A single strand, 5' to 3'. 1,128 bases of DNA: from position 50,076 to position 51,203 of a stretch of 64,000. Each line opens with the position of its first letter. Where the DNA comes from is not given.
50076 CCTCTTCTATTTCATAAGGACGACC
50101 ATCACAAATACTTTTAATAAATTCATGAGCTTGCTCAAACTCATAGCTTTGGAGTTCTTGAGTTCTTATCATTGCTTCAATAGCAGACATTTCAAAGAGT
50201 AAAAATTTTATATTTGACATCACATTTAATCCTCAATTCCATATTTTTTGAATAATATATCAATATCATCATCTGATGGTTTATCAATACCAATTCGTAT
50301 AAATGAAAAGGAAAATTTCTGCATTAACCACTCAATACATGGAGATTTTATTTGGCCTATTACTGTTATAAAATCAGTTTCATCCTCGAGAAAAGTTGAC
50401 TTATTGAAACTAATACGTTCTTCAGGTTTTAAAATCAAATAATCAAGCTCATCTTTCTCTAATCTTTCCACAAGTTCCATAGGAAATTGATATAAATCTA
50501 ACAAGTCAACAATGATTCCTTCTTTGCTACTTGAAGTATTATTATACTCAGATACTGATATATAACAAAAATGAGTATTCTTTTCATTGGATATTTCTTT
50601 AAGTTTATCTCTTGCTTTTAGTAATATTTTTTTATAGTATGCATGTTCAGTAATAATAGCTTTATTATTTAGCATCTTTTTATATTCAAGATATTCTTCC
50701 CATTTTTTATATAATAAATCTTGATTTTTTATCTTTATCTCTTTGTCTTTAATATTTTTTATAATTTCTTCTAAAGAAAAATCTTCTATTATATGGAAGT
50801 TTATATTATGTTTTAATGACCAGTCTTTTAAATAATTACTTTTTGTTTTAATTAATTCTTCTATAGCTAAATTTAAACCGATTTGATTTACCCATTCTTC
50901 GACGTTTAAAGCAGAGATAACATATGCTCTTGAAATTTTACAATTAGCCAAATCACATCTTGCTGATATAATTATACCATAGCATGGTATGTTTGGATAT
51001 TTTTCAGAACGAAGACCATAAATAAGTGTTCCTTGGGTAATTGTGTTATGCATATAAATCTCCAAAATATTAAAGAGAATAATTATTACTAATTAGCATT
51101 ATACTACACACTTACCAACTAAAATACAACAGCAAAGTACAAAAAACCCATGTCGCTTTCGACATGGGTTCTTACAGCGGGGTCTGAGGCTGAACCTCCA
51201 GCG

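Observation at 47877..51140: AT-rich two-gene cassette: orphan 275-aa protein plus 778-aa DExH/SF1-like helicase; candidate uncharacterised defence system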

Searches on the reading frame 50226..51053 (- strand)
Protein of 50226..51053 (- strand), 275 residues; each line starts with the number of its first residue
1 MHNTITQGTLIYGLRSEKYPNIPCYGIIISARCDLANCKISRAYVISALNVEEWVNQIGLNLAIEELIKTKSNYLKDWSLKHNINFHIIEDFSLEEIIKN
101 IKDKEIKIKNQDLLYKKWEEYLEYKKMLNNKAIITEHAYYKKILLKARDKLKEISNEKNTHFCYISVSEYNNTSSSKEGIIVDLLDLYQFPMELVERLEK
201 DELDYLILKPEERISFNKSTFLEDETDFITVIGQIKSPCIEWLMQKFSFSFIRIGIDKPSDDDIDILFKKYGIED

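Call 3: search_protein_families(library=pfam, proteins=[window:50226-51053:-], max_evalue=1)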
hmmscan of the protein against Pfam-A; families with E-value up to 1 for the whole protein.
window:50226-51053:- (275 aa): 1 family
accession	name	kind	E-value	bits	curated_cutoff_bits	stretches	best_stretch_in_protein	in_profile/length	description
PF25642.1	DUF7944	-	0.047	14.7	27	1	134-163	50-79/82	Domain of unknown function (DUF7944)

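Call 4: search_protein_families(library=padloc, proteins=[window:50226-51053:-], max_evalue=1)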
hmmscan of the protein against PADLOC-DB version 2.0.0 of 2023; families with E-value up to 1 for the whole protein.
window:50226-51053:- (275 aa): 0 families

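Call 5: search_protein_families(library=ncbifam, proteins=[window:50226-51053:-], max_evalue=1)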
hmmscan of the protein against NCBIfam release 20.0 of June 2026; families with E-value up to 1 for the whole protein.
window:50226-51053:- (275 aa): 1 family
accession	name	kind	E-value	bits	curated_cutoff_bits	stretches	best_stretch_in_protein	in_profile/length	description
NF047330.1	MCR_0457_fam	subfamily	0.031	14.9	50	1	132-164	49-81/87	MCR_0457 family protein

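Call 6: find_homologous_proteins(query=window:50226-51053:-, max_evalue=0.001)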
Query window:50226-51053:- (275 aa): 116 proteins with E <= 0.001 among 1323 candidates.
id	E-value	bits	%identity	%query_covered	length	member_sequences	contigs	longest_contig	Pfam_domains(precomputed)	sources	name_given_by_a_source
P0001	5.3e-177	605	100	100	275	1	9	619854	-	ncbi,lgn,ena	-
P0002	1.8e-96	341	55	97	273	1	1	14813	-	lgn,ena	-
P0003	3.1e-83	297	53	97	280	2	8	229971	-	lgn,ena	-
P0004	3.2e-47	179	38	97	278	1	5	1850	-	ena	-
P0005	1.2e-37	148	32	96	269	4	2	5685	-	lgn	-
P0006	2.1e-37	147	33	97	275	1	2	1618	-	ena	-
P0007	2.2e-37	147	33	96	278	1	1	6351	-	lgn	-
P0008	5.9e-37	146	36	96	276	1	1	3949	-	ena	-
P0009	7.2e-37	145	34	97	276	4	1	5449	-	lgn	-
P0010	1.2e-36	145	32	97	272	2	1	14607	-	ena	-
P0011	3.8e-36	143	33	95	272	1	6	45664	-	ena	-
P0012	4.1e-36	143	34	93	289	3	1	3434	-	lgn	-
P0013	4.3e-36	143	34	95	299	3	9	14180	-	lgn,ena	-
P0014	7.8e-36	142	33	97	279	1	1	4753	-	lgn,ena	-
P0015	1.0e-35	142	35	95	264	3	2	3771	-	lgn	-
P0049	1.2e-32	132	30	99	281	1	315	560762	-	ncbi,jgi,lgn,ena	jgi:hypothetical protein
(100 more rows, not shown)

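Call 9: find_encoding_contigs(protein=P0049, flank=10000, max_places=6)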
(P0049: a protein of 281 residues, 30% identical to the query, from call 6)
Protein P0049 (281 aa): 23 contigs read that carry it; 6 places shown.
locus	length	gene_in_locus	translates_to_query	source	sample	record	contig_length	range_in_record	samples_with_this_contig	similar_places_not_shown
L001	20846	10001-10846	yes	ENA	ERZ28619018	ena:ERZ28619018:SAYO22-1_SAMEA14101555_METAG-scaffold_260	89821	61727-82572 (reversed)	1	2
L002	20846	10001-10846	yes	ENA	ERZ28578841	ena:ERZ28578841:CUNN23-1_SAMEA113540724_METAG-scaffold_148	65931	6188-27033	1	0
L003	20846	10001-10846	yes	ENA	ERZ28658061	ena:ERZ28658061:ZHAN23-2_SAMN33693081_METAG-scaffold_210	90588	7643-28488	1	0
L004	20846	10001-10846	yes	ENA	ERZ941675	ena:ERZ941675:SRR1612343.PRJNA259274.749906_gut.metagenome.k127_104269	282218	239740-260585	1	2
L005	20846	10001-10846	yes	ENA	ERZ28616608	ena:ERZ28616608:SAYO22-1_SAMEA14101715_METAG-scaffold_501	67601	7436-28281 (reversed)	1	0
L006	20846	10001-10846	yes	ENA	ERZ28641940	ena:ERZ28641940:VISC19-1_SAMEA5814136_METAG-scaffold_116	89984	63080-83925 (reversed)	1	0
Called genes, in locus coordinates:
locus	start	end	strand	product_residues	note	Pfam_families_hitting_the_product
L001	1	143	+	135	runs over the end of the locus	-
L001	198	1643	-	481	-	PF01554:MatE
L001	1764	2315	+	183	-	PF20122:DUF6512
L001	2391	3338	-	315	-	PF00480:ROK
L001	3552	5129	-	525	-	PF00239:Resolvase, PF07508:Recombinase, PF13408:Zn_ribbon_recom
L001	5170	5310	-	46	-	-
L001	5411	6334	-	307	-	-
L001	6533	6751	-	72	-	-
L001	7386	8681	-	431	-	PF14659:Phage_int_SAM_3 (weak), PF00589:Phage_integrase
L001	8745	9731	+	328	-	PF02661:Fic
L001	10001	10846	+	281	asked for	-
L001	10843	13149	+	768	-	PF00580:UvrD-helicase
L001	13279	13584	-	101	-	PF04545:Sigma70_r4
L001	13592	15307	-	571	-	PF00239:Resolvase, PF07508:Recombinase, PF13408:Zn_ribbon_recom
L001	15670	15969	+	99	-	-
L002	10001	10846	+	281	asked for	-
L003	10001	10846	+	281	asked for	-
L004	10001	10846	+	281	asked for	-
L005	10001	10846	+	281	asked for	-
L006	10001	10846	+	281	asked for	-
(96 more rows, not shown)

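Call 10: find_encoding_contigs(protein=P0003, flank=10000, max_places=4)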
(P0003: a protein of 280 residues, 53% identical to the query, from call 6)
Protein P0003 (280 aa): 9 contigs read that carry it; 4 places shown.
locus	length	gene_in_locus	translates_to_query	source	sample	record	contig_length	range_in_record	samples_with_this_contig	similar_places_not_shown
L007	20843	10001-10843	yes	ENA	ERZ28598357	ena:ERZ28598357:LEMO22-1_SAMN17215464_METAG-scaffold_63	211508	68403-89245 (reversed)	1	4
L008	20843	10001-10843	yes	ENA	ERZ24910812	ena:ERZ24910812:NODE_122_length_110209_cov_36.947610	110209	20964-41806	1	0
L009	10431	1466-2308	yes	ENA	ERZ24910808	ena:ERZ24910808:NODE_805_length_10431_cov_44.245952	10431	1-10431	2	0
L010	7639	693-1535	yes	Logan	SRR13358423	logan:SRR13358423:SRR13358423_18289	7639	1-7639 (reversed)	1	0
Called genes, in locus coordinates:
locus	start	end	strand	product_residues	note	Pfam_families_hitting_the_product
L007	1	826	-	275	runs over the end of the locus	PF08812:YtxC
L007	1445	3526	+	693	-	PF03030:H_PPase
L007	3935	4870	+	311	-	PF00005:ABC_tran, PF13304:AAA_21, PF13732:DrrA1-3_C (weak)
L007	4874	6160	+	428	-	PF12698:ABC2_membrane_3, PF01061:ABC2_membrane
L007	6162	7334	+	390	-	PF12698:ABC2_membrane_3, PF01061:ABC2_membrane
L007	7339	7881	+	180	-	-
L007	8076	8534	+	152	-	PF04191:PEMT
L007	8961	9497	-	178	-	-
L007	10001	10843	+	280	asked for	-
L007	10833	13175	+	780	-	PF00580:UvrD-helicase, PF04851:ResIII (faint)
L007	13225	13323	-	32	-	-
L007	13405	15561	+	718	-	PF09371:Tex_N, PF22706:Tex_central_region, PF16921:Tex_YqgF, PF14635:HHH_7, PF12836:HHH_3, PF17674:HHH_9, PF00575:S1, PF23459:S1_RRP5, +1 more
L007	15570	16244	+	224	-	PF00702:Hydrolase, PF12710:HAD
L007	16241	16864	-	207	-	PF00753:Lactamase_B, PF19583:ODP (weak), PF12706:Lactamase_B_2 (weak)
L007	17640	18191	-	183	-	PF03551:PadR, PF10400:Vir_act_alpha_C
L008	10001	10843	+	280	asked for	-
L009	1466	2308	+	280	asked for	-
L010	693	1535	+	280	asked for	-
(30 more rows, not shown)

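Call 13: search_solved_structures(query=A1, max_evalue=10)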
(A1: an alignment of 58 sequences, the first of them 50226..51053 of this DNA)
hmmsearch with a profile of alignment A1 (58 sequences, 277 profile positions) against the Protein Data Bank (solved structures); distinct sequences matched with E-value up to 10: 4.
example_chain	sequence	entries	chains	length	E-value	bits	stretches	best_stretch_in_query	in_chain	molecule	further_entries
7csr_A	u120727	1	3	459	0.94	12.1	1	48-154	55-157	Rho guanine nucleotide exchange factor 16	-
7cso_A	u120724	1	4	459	0.94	12.1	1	48-154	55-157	Rho guanine nucleotide exchange factor 16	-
7csp_A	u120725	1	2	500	1.1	11.8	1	48-154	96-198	Rho guanine nucleotide exchange factor 16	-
7rwz_B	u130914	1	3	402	3.9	10.1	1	64-140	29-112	Major capsid protein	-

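Call 14: search_protein_families(library=phrogs, proteins=[window:50226-51053:-], max_evalue=1)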
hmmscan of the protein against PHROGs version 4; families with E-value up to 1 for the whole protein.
window:50226-51053:- (275 aa): 0 families

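Call 15: find_encoding_contigs(protein=P0001, flank=10000, max_places=6)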
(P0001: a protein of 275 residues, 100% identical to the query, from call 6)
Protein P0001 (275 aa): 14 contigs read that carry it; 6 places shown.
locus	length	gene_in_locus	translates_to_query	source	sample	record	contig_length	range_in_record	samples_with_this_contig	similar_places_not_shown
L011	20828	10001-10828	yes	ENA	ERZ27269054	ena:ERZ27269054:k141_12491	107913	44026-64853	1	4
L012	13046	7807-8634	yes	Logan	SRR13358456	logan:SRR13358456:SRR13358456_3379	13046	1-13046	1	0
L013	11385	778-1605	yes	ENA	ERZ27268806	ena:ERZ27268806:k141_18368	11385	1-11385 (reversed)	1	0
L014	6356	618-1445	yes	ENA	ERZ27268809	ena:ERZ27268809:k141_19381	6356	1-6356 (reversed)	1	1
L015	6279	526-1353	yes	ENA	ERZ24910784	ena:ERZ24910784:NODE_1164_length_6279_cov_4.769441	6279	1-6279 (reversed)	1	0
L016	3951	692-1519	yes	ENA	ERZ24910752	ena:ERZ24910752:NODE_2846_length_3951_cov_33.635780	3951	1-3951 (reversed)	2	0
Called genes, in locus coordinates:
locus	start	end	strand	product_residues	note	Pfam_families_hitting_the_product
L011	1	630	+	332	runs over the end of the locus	PF04392:ABC_sub_bind, PF13407:Peripla_BP_4 (faint)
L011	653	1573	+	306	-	PF02653:BPD_transp_2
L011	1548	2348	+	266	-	PF00005:ABC_tran, PF02463:SMC_N, PF13304:AAA_21 (faint)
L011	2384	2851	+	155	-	-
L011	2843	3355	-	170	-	PF03232:COQ7 (faint), PF22277:EncFtn-like (faint), PF02915:Rubrerythrin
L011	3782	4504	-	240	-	PF06161:DUF975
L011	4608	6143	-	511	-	PF13231:PMT_2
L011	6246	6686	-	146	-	-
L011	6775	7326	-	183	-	PF00440:TetR_N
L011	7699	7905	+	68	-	-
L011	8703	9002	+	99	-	-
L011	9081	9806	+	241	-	PF04256:DUF434, PF18481:DUF5616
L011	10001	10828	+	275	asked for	-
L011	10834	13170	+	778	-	PF00580:UvrD-helicase, PF04851:ResIII (faint)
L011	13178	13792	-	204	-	-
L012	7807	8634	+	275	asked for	-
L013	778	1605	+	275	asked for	-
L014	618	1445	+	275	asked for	-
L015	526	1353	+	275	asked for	-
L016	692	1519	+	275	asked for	-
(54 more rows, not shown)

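Call 16: find_encoding_contigs(protein=P0002, flank=10000, max_places=3)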
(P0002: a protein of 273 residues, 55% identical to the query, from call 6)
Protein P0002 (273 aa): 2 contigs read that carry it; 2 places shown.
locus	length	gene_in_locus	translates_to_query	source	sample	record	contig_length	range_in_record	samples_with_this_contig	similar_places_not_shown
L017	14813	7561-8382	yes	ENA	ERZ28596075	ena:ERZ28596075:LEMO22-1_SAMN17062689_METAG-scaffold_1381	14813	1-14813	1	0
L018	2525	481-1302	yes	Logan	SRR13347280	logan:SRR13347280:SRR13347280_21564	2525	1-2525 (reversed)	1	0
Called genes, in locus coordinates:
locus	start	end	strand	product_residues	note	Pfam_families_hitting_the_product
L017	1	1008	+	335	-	?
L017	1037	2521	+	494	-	PF03853:YjeF_N, PF01256:Carb_kinase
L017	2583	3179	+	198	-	PF01965:DJ-1_PfpI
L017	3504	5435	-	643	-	PF16260:DUF4914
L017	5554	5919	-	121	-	PF10057:MpsC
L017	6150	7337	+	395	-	PF01979:Amidohydro_1, PF07969:Amidohydro_3 (weak)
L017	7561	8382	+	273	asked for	-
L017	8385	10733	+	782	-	PF04851:ResIII (faint), PF00580:UvrD-helicase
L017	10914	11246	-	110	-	PF08821:CGGC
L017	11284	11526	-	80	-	PF12637:TSCPD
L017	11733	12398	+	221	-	PF01022:HTH_5, PF12840:HTH_20, PF25212:HVO_A0114 (weak), PF00581:Rhodanese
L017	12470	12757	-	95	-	-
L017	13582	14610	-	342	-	PF01408:GFO_IDH_MocA, PF22725:GFO_IDH_MocA_C3, PF02894:GFO_IDH_MocA_C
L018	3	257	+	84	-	?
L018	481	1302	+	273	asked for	-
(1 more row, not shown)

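Call 17: predict_structure(alignment_id=A1)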
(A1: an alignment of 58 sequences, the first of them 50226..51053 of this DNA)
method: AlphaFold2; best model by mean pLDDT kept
length: 275 residues; sequences in the alignment: 58
mean_pLDDT: 91.3   pTM: 0.83
mean pLDDT of the five models: 91.3, 90.3, 90.1, 89.8, 89.6
residues with pLDDT >= 90: 211; 70-90: 55; 50-70: 8; < 50: 1
segments of 3 or more residues with pLDDT < 50: none
pLDDT, mean of each block of 10 residues (from residue 1): 84 95 96 91 97 94 96 94 90 89 90 93 92 84 96 94 96 85 95 93 94 94 95 96 94 71 87 70
secondary structure, 60 per line:
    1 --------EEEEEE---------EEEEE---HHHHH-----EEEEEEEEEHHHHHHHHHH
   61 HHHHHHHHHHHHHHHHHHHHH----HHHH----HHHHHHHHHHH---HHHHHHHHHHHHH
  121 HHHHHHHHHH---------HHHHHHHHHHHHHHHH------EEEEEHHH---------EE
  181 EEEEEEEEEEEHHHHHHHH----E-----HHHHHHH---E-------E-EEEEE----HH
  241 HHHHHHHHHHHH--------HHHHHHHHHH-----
elements in order: E9-14 E24-28 H32-36 E42-50 H51-81 H86-89 H94-104 H108-130 H140-155 E162-166 E179-191 H192-199 H210-216 E230-234 H239-252 H261-270

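Call 20: fold_search(model_id=the predicted structure, library=pdb)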
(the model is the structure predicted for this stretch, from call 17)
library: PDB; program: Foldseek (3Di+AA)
matches with E <= 10: 166; with E <= 0.001: 0
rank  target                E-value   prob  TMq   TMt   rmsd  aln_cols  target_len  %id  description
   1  5ckd_A                1.7e-01  0.57  0.13  0.29   3.6        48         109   12  E. coli MazF E24A form III (released 2016-04-06)
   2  5cqy_A                2.0e-01  0.60  0.12  0.28   3.8        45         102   13  E. coli MazF mutant E24A in complex with MazE residues 68-82 form II (released 2016-04-06)
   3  5ckh_B                2.0e-01  0.54  0.12  0.26   5.3        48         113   14  E. coli MazF E24A form IIb (released 2016-04-06)
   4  5hk0_A                2.7e-01  0.69  0.15  0.35   4.8        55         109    7  Crystal structure of M. tuberculosis MazF-mt3 (Rv1991c) in complex with RNA (released 2017-01-18)
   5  5ckd_B                2.8e-01  0.44  0.12  0.26   4.5        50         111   14  E. coli MazF E24A form III (released 2016-04-06)
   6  1ub4_A                3.2e-01  0.47  0.11  0.27   4.2        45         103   13  crystal structure of MazEF complex (released 2003-05-20)
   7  5ck9_B                3.5e-01  0.47  0.12  0.27   3.8        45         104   13  E. coli MazF form I (released 2016-04-06)
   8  4mzp_C                4.5e-01  0.80  0.29  0.63   7.0       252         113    6  MazF from S. aureus crystal form III, C2221, 2.7 A (released 2014-05-21)
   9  5hk0_B                5.0e-01  0.47  0.14  0.33   4.8        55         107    9  Crystal structure of M. tuberculosis MazF-mt3 (Rv1991c) in complex with RNA (released 2017-01-18)
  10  5ckb_A                5.3e-01  0.38  0.13  0.30   3.4        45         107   13  E. coli MazF form II (released 2016-04-06)
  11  5cqx_B                5.6e-01  0.33  0.13  0.28   3.6        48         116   12  E. coli MazF mutant E24A in complex with MazE residues 68-82 form I (released 2016-04-06)
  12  4me7_C                5.9e-01  0.51  0.13  0.29   3.8        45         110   11  Crystal structure of Bacillus subtilis toxin MazF in complex with cognate antitoxin MazE (released 2013-10-23)
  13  5ck9_A                6.3e-01  0.33  0.12  0.28   3.7        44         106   14  E. coli MazF form I (released 2016-04-06)
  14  8zws_B                6.3e-01  0.25  0.14  0.31   5.5        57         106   10  Mtb. MazF-mt3 toxin in compleex with its antitoxin fragmant (released 2025-06-11)
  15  1pvq_A                7.9e-01  0.28  0.15  0.13  11.9        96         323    8  BASIS FOR A SWITCH IN SUBSTRATE SPECIFICITY: CRYSTAL STRUCTURE OF SELECTED VARIANT OF CRE SITE-SPECIFIC RECOMBINASE, L (released 2004-02-17)
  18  4mzp_E                9.4e-01  0.66  0.28  0.65  10.0       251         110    8  MazF from S. aureus crystal form III, C2221, 2.7 A (released 2014-05-21)
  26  4mzp_A                1.1e+00  0.66  0.31  0.67   6.7       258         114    6  MazF from S. aureus crystal form III, C2221, 2.7 A (released 2014-05-21)
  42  4mzp_B                1.5e+00  0.60  0.30  0.67   6.6       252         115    6  MazF from S. aureus crystal form III, C2221, 2.7 A (released 2014-05-21)
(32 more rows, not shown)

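Call 21: fold_search(model_id=the predicted structure, library=viral)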
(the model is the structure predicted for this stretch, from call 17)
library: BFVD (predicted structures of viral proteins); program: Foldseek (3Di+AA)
matches with E <= 10: 209; with E <= 0.001: 0
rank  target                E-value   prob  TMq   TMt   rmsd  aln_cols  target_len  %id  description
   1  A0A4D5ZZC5            1.8e-03  0.97  0.24  0.26  17.3       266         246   12  (no name in the UniProt tables at hand)
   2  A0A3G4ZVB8            1.1e-01  0.07  0.11  0.09  20.1       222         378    9  Uncharacterized protein [Dasosvirus sp.]
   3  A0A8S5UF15            4.1e-01  0.38  0.17  0.19   5.1        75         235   12  PemK-like protein [Myoviridae sp. ctcyQ27]
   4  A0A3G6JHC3            4.4e-01  0.30  0.12  0.27   4.6        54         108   17  Type II toxin-antitoxin system PemK/MazF family toxin [Lactobacillus phage ViSo-2018a]
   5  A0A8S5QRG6            5.2e-01  0.07  0.12  0.14  35.6       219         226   13  PemK-like protein [Myoviridae sp. ctgXL3]
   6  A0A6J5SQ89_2          6.6e-01  0.03  0.09  0.04  19.9       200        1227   10  Large polyvalent protein associated domain-containing protein [uncultured Caudovirales phage]
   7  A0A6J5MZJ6            8.8e-01  0.15  0.11  0.30   4.8        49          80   12  Uncharacterized protein [uncultured Caudovirales phage]
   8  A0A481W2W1            9.8e-01  0.12  0.11  0.23   4.4        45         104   16  Uncharacterized protein [Escherichia phage PHB11]
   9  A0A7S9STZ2            1.0e+00  0.11  0.11  0.14   5.8        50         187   22  Uncharacterized protein [Virus NIOZ-UU157]
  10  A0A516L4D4            1.0e+00  0.07  0.17  0.12  15.5       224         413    8  (no name in the UniProt tables at hand)
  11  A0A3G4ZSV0            1.0e+00  0.03  0.11  0.09  18.5       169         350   14  Uncharacterized protein [Dasosvirus sp.]
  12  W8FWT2                1.5e+00  0.13  0.11  0.35   4.1        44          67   14  (no name in the UniProt tables at hand)
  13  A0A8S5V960            1.6e+00  0.15  0.13  0.38   3.6        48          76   17  Uncharacterized protein [Caudovirales sp. ctCpR1]
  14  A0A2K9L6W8            1.7e+00  0.05  0.10  0.22   6.8        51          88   22  TLC domain-containing protein [Tupanvirus deep ocean]
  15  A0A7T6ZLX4            1.7e+00  0.04  0.18  0.18  16.4       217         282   11  (no name in the UniProt tables at hand)
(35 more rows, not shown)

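Call 55: find_related_loci(query=A1, collection=genome_contigs, flank=6000)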
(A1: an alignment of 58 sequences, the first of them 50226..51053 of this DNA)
Query A1 (275 aa) in genome_contigs; peptide patterns used: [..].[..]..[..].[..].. (x = any residue, [..] = any of these).
49 stretches matched a pattern; 31 encode a relative of the query (tblastn E <= 1e-3); 31 distinct loci.
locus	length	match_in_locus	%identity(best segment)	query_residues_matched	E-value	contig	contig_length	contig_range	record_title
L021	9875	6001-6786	36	5-265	2e-41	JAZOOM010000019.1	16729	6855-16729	MAG: Eubacteriales bacterium isolate T1900045628_YK20190322.MAGScoT_cleanbin_000023 SGB_8045_k141_383566, whole genome s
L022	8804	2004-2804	34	1-257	2e-41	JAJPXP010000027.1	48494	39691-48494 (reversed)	MAG: Clostridia bacterium isolate AH.12_9 NODE_97_length_48494_cov_7.890440, whole genome shotgun sequence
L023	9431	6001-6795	34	1-263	7e-39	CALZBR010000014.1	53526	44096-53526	MAG: uncultured Lachnospiraceae bacterium isolate SRR14474045_bin.28_metaWRAP_v1.3_MAG genome assembly, contig: ERZ94240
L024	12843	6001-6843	33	2-264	8e-39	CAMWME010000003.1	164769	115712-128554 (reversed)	MAG TPA_asm: uncultured Clostridia bacterium isolate SRR14411243_bin.15_metawrap_v1.3_MAG genome assembly, contig: NODE.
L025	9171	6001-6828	33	1-275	1e-36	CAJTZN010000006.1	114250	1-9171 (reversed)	MAG TPA_asm: uncultured Eubacterium sp. isolate MGBC123461 genome assembly, contig: MGBC123461.6, whole genome shotgun s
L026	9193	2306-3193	29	1-267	2e-35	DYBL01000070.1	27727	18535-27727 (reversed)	MAG TPA_asm: Clostridiales bacterium isolate HRGM_Genome_1975 HRGM_Genome_1975_70, whole genome shotgun sequence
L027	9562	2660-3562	29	4-271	3e-35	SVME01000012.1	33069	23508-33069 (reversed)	MAG: Oscillospiraceae bacterium isolate SIG505 NODE_27950_length_33069_cov_2.311669, whole genome shotgun sequence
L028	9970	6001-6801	32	1-264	3e-35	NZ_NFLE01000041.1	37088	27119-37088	Lachnoclostridium sp. An14 An14_contig_41, whole genome shotgun sequence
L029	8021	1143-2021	30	5-265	4e-35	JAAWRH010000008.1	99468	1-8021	MAG: Oscillospiraceae bacterium isolate ABMPRH_115_1 SL341403_scaffold_417, whole genome shotgun sequence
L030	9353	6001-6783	32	6-257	5e-34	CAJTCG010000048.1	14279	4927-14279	Oscillospiraceae bacterium isolate A57_49.OR.DSS genome assembly, contig: MGBC000069.48, whole genome shotgun sequence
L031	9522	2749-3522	33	1-259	6e-31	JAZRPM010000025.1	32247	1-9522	MAG: Candidatus Ornithomonoglobus sp. isolate T1900045380_YK20190070.MAGScoT_cleanbin_000003 SGB_6881_k141_1575765, whol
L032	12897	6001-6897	28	4-270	1e-30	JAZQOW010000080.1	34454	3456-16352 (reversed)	MAG: Faecousia sp. isolate T1900045242_TH20190012.MAGScoT_cleanbin_000029 SGB_5544_k141_2381098, whole genome shotgun se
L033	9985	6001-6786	31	1-265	2e-28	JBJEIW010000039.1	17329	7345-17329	MAG: Candidatus Ornithomonoglobus sp. isolate PUUB48_bin.020 NODE_1444_length_17329_cov_6.575142, whole genome shotgun s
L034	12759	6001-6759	26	5-262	7e-17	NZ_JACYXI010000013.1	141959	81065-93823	Roseibium litorale strain 4C16A NODE_13_length_141959_cov_47.960488, whole genome shotgun sequence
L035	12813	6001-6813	25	2-271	4e-19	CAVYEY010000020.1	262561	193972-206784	MAG: uncultured Alphaproteobacteria bacterium isolate MFD01188.bin.2.38 genome assembly, contig: contig_20426, whole gen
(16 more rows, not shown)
